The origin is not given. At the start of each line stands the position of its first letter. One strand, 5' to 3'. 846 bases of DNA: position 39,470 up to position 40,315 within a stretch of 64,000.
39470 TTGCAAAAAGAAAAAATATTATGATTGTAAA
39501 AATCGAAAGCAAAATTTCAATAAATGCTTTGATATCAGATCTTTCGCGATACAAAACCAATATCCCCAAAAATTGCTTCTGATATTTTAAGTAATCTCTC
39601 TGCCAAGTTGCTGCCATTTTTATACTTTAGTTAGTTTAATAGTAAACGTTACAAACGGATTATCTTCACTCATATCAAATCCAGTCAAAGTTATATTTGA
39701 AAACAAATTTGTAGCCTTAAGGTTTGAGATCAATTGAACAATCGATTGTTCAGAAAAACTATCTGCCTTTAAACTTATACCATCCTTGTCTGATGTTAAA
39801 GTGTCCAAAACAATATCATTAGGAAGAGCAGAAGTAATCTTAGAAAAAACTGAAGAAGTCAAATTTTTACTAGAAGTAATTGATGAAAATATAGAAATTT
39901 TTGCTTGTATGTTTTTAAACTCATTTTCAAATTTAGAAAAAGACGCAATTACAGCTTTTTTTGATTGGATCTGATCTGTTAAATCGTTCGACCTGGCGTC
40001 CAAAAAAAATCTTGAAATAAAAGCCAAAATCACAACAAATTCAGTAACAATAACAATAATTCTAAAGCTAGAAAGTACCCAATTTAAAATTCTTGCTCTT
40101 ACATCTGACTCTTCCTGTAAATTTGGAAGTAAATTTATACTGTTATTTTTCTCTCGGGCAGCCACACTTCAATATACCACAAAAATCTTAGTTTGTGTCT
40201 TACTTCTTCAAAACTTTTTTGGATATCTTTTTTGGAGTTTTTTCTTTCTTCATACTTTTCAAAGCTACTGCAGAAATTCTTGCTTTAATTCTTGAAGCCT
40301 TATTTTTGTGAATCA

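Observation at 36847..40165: pilN-pilO operon extended by three Pro/Thr-rich envelope proteins, two ending in an LPxAG plus hydrophobic tail sorting-signal-like C-terminus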

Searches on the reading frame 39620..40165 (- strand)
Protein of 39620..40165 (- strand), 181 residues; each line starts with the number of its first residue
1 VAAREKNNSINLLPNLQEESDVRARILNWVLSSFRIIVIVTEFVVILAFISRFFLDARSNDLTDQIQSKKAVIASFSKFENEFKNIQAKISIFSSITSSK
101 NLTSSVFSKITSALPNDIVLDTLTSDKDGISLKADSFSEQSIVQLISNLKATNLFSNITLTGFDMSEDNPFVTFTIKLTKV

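Call 3: search_protein_families(library=pfam, proteins=[window:39620-40165:-], max_evalue=1)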
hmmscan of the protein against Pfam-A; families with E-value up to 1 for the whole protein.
window:39620-40165:- (181 aa): 1 family
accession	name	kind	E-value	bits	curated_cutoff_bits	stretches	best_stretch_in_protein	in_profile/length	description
PF05137.18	PilN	-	1.4e-09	38.3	22.8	1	106-178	2-76/78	Fimbrial assembly protein (PilN)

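Call 4: search_protein_families(library=ncbifam, proteins=[window:39620-40165:-], max_evalue=1)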
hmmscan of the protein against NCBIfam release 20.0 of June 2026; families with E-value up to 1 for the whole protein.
window:39620-40165:- (181 aa): 2 families
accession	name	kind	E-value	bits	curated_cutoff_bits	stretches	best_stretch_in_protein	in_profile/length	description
NF041554.1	SA1362_fam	subfamily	0.021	15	42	1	32-73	26-66/70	SA1362 family protein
TIGR03513.1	GldL_gliding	equivalog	0.091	12.6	68.3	1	59-162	88-190/247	type IX secretion system motor protein PorL/GldL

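Call 35: search_solved_structures(query=A2, max_evalue=1)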
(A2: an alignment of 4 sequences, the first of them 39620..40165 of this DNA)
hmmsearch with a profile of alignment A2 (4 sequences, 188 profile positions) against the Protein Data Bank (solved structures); distinct sequences matched with E-value up to 1: 4.
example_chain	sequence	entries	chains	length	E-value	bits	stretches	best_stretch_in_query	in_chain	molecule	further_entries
3jc8_Na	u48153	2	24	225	2.2e-06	30.6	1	35-151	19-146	PilN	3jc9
9ftl_A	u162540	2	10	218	0.18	14.6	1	80-153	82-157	Heimdallarchaeota archaeon AB_125 ESCRT-IIIB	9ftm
4jpn_A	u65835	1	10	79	0.25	14.1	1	77-133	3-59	Minor spike protein H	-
3syj_A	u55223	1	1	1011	0.38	13.5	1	93-136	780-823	Adhesion and penetration protein autotransporter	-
